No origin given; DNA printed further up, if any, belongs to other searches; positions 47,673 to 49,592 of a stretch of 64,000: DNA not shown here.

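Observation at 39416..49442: One ~10-kb operon couples a two-ABC T1SS to Kdo-precursor, glycosyl/methyl-transferase and TPR-glycosyltransferase genes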

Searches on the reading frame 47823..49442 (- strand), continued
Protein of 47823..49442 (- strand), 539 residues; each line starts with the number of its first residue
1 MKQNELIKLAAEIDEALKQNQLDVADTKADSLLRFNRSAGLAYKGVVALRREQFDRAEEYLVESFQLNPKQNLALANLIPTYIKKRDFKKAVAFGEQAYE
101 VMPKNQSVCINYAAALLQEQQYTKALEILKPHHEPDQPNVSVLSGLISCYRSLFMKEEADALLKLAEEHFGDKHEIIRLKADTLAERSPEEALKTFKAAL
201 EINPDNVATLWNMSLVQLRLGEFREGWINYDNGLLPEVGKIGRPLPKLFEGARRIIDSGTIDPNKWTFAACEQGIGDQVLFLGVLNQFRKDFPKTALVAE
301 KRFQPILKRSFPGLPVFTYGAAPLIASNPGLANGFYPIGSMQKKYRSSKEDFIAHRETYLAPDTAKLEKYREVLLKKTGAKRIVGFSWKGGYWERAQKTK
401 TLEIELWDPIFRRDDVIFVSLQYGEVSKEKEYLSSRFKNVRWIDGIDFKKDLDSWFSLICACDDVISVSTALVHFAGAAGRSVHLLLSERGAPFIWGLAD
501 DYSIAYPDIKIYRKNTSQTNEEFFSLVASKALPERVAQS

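Call 44: predict_structure(alignment_id=A1)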
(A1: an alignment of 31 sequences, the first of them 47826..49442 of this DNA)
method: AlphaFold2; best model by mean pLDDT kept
length: 539 residues; sequences in the alignment: 31
mean_pLDDT: 91.8   pTM: 0.86
mean pLDDT of the five models: 91.8, 91.8, 91.3, 91.3, 90.9
residues with pLDDT >= 90: 430; 70-90: 93; 50-70: 13; < 50: 3
segments of 3 or more residues with pLDDT < 50: 537-539
pLDDT, mean of each block of 10 residues (from residue 1): 85 95 97 95 98 97 96 97 93 97 96 94 95 94 95 91 96 95 90 97 95 94 95 84 81 93 97 91 96 97 96 96 94 96 95 94 96 82 90 73 91 91 87 93 84 95 93 95 90 74 93 91 93 62
secondary structure, 60 per line:
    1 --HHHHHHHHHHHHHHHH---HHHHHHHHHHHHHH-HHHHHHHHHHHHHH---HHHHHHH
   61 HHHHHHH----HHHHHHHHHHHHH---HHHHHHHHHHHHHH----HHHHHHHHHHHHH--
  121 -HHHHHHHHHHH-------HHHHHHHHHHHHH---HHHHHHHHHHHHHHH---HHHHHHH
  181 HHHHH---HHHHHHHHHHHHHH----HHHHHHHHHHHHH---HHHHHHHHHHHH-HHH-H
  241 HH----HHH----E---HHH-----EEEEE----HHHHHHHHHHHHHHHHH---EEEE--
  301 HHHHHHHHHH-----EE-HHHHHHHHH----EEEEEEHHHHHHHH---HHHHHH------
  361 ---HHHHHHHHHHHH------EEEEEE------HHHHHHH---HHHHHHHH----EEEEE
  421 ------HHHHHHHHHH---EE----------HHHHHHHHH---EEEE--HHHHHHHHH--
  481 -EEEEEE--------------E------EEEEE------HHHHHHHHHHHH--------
elements in order: H3-18 H22-35 H37-50 H54-67 H72-84 H88-101 H106-118 H122-132 H140-152 H156-170 H174-185 H189-202 H207-219 H223-234 E266-270 H275-291 E295-298 H301-310 H319-327 E332-337 H338-345 H349-354 H364-375 E382-387 H394-400 H404-411 E416-420 H427-436 H452-460 E464-467 H470-478 E482-487 E509-513 H520-531

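Call 48: fold_search(model_id=the predicted structure, library=pdb)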
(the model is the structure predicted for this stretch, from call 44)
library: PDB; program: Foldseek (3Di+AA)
matches with E <= 10: 1606; with E <= 0.001: 199
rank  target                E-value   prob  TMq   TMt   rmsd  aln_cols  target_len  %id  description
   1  8dtf_A                2.1e-09  1.00  0.24  0.18  20.8       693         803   13  Cryo-EM structure of the full length Arabidopsis SPY with complete TPRs (released 2023-03-08)
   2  8dti_A                2.2e-09  1.00  0.45  0.39  11.2       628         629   13  Cryo-EM structure of Arabidopsis SPY in complex with GDP-fucose (released 2023-03-08)
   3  8dtg_A                5.6e-09  1.00  0.39  0.29  11.5       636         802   13  Cryo-EM structure of Arabidopsis SPY alternative conformation 1 (released 2023-03-08)
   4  8qoy                  7.0e-09  1.00  0.20  0.12  22.4       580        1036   12  Capsular polysaccharide synthesis multienzyme of Actinobacillus Pleuropneumoniae serotype 3 (released 2024-07-03)
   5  8dth_B                8.7e-09  1.00  0.40  0.33  11.7       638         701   13  Cryo-EM structure of Arabidopsis SPY alternative conformation 2 (released 2023-03-08)
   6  8dth_A                9.1e-09  1.00  0.26  0.20  21.4       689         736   13  Cryo-EM structure of Arabidopsis SPY alternative conformation 2 (released 2023-03-08)
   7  7y4i_A                1.5e-08  1.00  0.45  0.32  10.8       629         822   13  Crystal structure of SPINDLY in complex with GDP (released 2022-12-07)
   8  8dtg_B                2.4e-08  1.00  0.26  0.20  22.5       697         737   12  Cryo-EM structure of Arabidopsis SPY alternative conformation 1 (released 2023-03-08)
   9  7y4i_B                3.2e-08  1.00  0.45  0.32  10.8       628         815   13  Crystal structure of SPINDLY in complex with GDP (released 2022-12-07)
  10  7yeh_A                1.0e-07  1.00  0.36  0.21  21.7       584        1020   12  Cryo-EM structure of human OGT-OGA complex (released 2023-07-12)
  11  7yea_A                5.2e-07  1.00  0.34  0.20  17.9       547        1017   14  Human O-GlcNAc transferase Dimer (released 2023-07-12)
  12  8chy                  8.1e-07  1.00  0.32  0.57   7.9       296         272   16  Crystal structure of an 8-repeat consensus TPR superhelix with Zinc. (released 2024-02-21)
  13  9qhc_A                8.8e-07  1.00  0.33  0.59   5.8       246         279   17  Crystal structure of 8-repeat CTPR protein with eliminated coordination sites (released 2025-10-22)
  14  9hvq_Q                1.2e-06  1.00  0.30  0.19  14.2       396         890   14  Structure of the transcribing Pol II-DSIF-PAF-SPT6-RECQL5 complex (released 2025-07-16)
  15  9qhb                  1.4e-06  1.00  0.33  0.60   7.2       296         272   17  Crystal structure of 16-repeat CTPR protein with eliminated coordination sites (released 2025-10-22)
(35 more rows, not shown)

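Call 92: search_protein_families(library=pfam, proteins=[L034:8022-9557:+, L034:9632-11479:+, L034:11476-12258:+, L034:12265-13329:-, L034:13335-13934:-, L034:15842-16843:+, L034:16851-18023:+, L034:7534-7893:+, L068:1356-3167:+, L068:3412-5025:+], max_evalue=0.001)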
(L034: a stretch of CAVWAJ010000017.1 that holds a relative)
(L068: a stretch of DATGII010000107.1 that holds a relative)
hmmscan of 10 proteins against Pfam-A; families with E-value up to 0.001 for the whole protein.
L034:8022-9557:+ (511 aa): 2 families
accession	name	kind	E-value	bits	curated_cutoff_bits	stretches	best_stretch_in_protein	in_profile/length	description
PF00669.25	Flagellin_N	-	4.9e-22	78.9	26.6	1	5-125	2-123/139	Bacterial flagellin N-terminal helical region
PF00700.27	Flagellin_C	-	3.4e-18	66.2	23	1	425-509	2-86/86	Bacterial flagellin C-terminal helical region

L034:9632-11479:+ (615 aa): 20 families
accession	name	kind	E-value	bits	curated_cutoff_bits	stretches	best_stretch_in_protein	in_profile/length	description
PF07719.23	TPR_2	-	6e-28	95.1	27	1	119-150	2-33/34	Tetratricopeptide repeat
PF13431.12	TPR_17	-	7.5e-25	85.5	24.4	1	243-274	2-33/34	Tetratricopeptide repeat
PF00515.34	TPR_1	-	2.6e-23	81.3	27.8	1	256-287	3-34/34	Tetratricopeptide repeat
PF13432.12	TPR_16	-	4.5e-23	81.8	32.7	2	93-151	6-64/65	Tetratricopeptide repeat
PF13181.12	TPR_8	-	1.6e-21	75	25.7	0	119-150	2-33/34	Tetratricopeptide repeat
PF13428.12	TPR_14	-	3.3e-20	71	23.5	0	155-194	4-43/44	Tetratricopeptide repeat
PF13414.12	TPR_11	-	5.5e-19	68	26.8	0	234-268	8-42/42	TPR repeat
PF14559.12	TPR_19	-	5.6e-17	62.3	25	2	237-289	8-60/68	Tetratricopeptide repeat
PF23914.1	TPR_CcmH_CycH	-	9.3e-15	55.3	42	1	124-218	56-153/158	Cytochrome c-type biogenesis protein H TPR domain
PF13424.12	TPR_12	-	2.3e-13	50.6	30.1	1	120-177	5-70/77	Tetratricopeptide repeat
PF13371.12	TPR_9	-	6.3e-13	49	35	2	231-290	6-65/73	Tetratricopeptide repeat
PF02810.21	SEC-C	-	1.2e-09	38.2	20.4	1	21-38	1-18/19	SEC-C motif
PF13429.12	TPR_15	-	5.3e-09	36.3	26.2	1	185-289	145-249/280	Tetratricopeptide repeat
PF13176.12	TPR_7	-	6.5e-08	32.5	27.9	0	190-217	3-32/36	Tetratricopeptide repeat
PF12895.13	ANAPC3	-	4.4e-07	30.5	27.2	0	64-143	3-81/82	Anaphase-promoting complex, cyclosome, subunit 3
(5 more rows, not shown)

L034:11476-12258:+ (260 aa): 2 families
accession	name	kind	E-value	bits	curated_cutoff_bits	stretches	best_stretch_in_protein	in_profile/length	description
PF02348.25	CTP_transf_3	-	5.2e-32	111.8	22.6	1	4-174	2-170/217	Cytidylyltransferase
PF12804.13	NTP_transf_3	-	5.9e-05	23.7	27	1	17-113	15-109/160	MobA-like NTP transferase domain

L034:12265-13329:- (354 aa): 2 families
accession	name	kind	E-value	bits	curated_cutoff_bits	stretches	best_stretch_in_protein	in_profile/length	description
PF03102.20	NeuB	-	7.7e-91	304.3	22.1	1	38-277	2-240/241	NeuB family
PF08666.17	SAF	-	2.3e-10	41.3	21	1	291-348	1-62/63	SAF domain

L034:13335-13934:- (199 aa): 1 family
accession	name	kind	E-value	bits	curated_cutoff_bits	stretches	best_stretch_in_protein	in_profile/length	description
PF02698.23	DUF218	-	3.6e-17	63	27.6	1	8-136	3-103/133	DUF218 domain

L034:15842-16843:+ (333 aa): 9 families
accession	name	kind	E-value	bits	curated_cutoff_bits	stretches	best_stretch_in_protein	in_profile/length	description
PF02719.21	Polysacc_synt_2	-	9.1e-100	334.1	20.2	1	8-280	1-292/293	Polysaccharide biosynthesis protein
PF01370.27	Epimerase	-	1e-24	87.7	20.9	1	8-222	1-235/240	NAD dependent epimerase/dehydratase family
PF01073.25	3Beta_HSD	-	8.3e-16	58.3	22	1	9-133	1-122/280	3-beta hydroxysteroid dehydrogenase/isomerase family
PF16363.11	GDP_Man_Dehyd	-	1.8e-12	47.8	27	1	9-145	1-161/332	GDP-mannose 4,6 dehydratase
PF04321.23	RmlD_sub_bind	-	7.3e-11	42.1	27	1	8-174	3-155/287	RmlD substrate binding domain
PF13460.12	NAD_binding_10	-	2.9e-09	37.5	27.2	1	12-132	1-103/184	NAD(P)H-binding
PF07993.18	NAD_binding_4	-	9.4e-08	31.9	20.1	1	10-133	1-142/258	Male sterility protein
PF05368.20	NmrA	-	6.5e-06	26.4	27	1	7-132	4-112/298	NmrA-like family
PF08659.16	KR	-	8.2e-05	23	22.6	1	7-88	2-93/180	KR domain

L034:16851-18023:+ (390 aa): 5 families
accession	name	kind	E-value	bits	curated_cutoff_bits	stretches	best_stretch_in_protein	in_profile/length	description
PF01041.23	DegT_DnrJ_EryC1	-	8.8e-131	436.8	19.8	1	12-373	2-359/360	DegT/DnrJ/EryC1/StrS aminotransferase family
PF00155.27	Aminotran_1_2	-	5e-10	39.5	19.7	1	31-164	37-194/361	Aminotransferase class I and II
PF01053.26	Cys_Met_Meta_PP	-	1e-08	34.6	27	1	33-159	51-177/381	Cys/Met metabolism PLP-dependent enzyme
PF01212.27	Beta_elim_lyase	-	3e-07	30.5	27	1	33-278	31-271/288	Beta-eliminating lyase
PF00266.25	Aminotran_5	-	0.00075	19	21.5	0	43-181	52-200/371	Aminotransferase class-V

L034:7534-7893:+ (119 aa): 0 families

L068:1356-3167:+ (603 aa): 16 families
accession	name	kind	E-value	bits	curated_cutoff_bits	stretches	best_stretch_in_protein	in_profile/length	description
PF13431.12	TPR_17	-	3.9e-27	92.6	24.4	1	185-217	1-33/34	Tetratricopeptide repeat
PF07719.23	TPR_2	-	5.7e-23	79.5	27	0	232-264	2-34/34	Tetratricopeptide repeat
PF00515.34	TPR_1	-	3.3e-21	74.6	27.8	1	233-263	3-33/34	Tetratricopeptide repeat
PF14559.12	TPR_19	-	1.7e-19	70.3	25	2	176-231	4-59/68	Tetratricopeptide repeat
PF13432.12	TPR_16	-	3.4e-18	66.2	32.7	2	175-229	9-63/65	Tetratricopeptide repeat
PF13181.12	TPR_8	-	4e-17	61.3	25.7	0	197-230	1-34/34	Tetratricopeptide repeat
PF13414.12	TPR_11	-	4.2e-16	58.8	26.8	0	176-210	7-41/42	TPR repeat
PF13428.12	TPR_14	-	4.1e-15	55.2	23.5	0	203-238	7-42/44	Tetratricopeptide repeat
PF13424.12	TPR_12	-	2.9e-14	53.4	30.1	1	163-223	3-71/77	Tetratricopeptide repeat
PF13371.12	TPR_9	-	6.3e-14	52.2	35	1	245-291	9-55/73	Tetratricopeptide repeat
PF23914.1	TPR_CcmH_CycH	-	2.5e-12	47.4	42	1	84-192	39-150/158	Cytochrome c-type biogenesis protein H TPR domain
PF13176.12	TPR_7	-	1.1e-11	44.3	27.9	0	170-197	6-33/36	Tetratricopeptide repeat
PF12895.13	ANAPC3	-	3.5e-11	43.7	27.2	0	46-120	8-81/82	Anaphase-promoting complex, cyclosome, subunit 3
PF13429.12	TPR_15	-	4e-08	33.5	26.2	0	161-285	144-268/280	Tetratricopeptide repeat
PF13374.12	TPR_10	-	1.6e-07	31.5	27.5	0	197-220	2-25/42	Tetratricopeptide repeat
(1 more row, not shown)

L068:3412-5025:+ (537 aa): 1 family
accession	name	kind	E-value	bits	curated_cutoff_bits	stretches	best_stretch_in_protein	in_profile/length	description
PF01041.23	DegT_DnrJ_EryC1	-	2e-57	195.5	19.8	1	175-526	4-359/360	DegT/DnrJ/EryC1/StrS aminotransferase family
